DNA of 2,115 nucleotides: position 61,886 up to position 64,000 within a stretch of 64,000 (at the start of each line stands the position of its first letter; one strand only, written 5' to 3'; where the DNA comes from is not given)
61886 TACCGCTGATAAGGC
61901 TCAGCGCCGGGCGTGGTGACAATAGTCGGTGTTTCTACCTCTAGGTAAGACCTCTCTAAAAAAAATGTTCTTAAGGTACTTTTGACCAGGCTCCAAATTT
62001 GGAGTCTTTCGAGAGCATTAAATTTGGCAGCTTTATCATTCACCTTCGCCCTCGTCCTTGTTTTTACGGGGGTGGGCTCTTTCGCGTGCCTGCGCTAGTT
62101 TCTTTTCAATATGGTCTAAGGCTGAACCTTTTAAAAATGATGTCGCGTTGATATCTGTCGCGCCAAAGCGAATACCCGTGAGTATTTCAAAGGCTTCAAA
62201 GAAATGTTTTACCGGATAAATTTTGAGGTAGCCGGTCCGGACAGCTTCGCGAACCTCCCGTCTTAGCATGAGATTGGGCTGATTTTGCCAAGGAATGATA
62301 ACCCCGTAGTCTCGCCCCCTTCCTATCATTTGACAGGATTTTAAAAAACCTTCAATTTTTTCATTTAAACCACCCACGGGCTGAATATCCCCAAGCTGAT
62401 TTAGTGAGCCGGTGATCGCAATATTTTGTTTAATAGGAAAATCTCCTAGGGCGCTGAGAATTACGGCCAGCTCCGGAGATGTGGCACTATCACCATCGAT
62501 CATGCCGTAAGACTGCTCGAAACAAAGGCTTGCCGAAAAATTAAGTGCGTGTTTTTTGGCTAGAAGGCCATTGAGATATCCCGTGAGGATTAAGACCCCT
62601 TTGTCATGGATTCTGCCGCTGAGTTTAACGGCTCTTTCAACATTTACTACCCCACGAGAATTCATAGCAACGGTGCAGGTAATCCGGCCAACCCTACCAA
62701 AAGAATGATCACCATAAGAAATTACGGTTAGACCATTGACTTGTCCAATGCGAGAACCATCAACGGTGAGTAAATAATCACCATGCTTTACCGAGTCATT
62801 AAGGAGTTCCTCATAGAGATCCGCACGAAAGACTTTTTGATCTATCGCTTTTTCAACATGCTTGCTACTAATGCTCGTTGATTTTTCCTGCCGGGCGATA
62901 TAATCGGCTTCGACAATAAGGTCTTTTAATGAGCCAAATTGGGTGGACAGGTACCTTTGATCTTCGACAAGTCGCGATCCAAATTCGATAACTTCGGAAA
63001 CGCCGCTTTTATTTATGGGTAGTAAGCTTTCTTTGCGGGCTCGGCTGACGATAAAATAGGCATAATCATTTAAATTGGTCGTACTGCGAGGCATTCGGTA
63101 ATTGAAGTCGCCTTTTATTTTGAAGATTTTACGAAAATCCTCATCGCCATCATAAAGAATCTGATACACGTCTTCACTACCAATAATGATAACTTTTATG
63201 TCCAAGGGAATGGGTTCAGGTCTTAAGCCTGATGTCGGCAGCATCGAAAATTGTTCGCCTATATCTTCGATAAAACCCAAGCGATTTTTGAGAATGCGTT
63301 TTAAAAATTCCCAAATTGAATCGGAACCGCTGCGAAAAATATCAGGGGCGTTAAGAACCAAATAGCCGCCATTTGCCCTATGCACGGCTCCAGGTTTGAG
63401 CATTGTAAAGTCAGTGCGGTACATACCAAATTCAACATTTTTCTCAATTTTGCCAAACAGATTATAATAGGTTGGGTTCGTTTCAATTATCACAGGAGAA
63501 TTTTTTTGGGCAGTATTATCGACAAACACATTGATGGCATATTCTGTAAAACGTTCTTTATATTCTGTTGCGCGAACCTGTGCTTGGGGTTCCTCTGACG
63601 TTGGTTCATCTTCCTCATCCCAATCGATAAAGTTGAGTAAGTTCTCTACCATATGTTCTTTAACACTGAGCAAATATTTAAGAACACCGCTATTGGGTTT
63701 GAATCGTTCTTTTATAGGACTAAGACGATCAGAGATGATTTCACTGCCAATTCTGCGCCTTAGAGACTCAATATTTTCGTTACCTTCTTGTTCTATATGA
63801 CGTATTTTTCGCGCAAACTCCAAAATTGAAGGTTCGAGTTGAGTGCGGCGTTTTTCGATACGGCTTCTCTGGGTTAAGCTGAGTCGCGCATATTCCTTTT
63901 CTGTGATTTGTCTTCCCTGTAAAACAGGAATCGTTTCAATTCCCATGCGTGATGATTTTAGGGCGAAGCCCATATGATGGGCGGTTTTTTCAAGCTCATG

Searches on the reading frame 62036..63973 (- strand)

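Call 79: search_protein_families(library=pfam, proteins=[window:62036-63973:-], max_evalue=0.0001)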
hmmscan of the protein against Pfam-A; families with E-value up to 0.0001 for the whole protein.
window:62036-63973:- (645 aa): 3 families
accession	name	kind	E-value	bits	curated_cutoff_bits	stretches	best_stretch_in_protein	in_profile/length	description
PF13654.12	AAA_32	-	1.4e-47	161.4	21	1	158-291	2-133/133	LonB-like, AAA domain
PF20436.4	LonB_AAA-LID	-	1.9e-22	79.5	22.4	1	319-383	1-65/65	Archaeal LonB, AAA+ ATPase LID domain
PF05362.19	Lon_C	-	1.6e-07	31.5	21.1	1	493-594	108-198/205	Lon protease (S16) C-terminal proteolytic domain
